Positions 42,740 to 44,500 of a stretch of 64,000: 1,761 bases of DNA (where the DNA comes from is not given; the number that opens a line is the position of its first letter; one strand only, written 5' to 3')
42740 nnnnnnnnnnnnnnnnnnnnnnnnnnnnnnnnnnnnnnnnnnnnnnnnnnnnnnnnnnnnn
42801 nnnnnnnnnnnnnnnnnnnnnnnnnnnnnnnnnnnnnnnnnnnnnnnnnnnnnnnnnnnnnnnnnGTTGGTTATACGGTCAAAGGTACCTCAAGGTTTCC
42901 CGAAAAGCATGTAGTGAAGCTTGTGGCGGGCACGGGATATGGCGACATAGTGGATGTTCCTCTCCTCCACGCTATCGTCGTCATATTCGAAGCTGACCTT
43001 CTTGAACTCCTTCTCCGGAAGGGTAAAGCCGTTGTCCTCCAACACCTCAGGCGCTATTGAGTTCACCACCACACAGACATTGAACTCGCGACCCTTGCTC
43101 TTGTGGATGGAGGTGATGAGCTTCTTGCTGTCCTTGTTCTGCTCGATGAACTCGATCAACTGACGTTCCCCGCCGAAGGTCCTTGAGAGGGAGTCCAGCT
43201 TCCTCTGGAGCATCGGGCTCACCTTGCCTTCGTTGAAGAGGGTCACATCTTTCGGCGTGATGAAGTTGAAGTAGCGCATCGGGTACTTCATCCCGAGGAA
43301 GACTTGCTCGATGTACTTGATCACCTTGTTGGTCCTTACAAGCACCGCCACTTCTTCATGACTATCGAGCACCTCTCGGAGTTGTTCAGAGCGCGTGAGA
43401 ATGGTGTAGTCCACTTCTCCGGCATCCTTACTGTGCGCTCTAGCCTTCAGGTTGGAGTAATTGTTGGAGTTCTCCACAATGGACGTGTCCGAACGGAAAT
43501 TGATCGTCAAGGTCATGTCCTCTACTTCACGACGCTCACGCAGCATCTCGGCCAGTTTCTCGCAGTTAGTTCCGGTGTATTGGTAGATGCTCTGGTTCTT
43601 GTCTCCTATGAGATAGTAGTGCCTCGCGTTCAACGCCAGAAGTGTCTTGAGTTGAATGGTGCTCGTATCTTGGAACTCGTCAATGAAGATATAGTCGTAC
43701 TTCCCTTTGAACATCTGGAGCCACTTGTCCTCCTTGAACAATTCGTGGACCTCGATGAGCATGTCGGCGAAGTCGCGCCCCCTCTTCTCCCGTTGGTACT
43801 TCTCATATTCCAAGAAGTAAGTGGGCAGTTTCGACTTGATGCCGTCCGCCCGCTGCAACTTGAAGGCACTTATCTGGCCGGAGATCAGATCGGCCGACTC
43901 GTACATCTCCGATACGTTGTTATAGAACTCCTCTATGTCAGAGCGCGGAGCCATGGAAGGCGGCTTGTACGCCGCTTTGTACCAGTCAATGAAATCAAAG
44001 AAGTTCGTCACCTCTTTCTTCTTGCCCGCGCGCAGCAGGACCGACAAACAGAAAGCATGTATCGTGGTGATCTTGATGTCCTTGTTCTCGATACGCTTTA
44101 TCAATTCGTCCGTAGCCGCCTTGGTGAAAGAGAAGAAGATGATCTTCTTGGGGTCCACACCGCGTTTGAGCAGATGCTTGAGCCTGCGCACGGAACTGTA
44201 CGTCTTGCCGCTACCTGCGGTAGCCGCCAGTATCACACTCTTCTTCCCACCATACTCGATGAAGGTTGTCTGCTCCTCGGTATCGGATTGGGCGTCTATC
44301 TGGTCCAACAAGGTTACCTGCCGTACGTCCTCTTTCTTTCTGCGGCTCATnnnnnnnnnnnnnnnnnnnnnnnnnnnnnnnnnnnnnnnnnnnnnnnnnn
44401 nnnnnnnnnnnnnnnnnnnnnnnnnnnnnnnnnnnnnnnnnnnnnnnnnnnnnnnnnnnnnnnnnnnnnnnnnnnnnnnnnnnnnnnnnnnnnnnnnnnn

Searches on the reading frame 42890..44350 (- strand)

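Call 30: search_protein_families(library=pfam, proteins=[window:42890-44350:-], max_evalue=0.001)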
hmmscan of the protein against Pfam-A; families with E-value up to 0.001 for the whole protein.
window:42890-44350:- (486 aa): 6 families
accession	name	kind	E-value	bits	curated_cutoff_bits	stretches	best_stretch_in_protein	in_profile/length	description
PF00580.27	UvrD-helicase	-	2.1e-40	139.6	23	1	25-269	3-266/271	UvrD/REP helicase N-terminal domain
PF13245.12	AAA_19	-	6.6e-16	59.1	25.1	1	36-257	11-132/134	AAA domain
PF13361.12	UvrD_C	-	3.7e-11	43.5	25.6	1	408-479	285-344/350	UvrD-like helicase C-terminal domain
PF01443.25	Viral_helicase1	-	1.4e-09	38.6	21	0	208-338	48-182/228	Viral superfamily 1 RNA helicase core domain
PF13538.12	UvrD_C_2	-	1.9e-07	31.2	27.4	0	412-433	4-25/52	UvrD-like helicase C-terminal domain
PF13604.12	AAA_30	-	8.4e-06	26.1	27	0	35-101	17-77/191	AAA domain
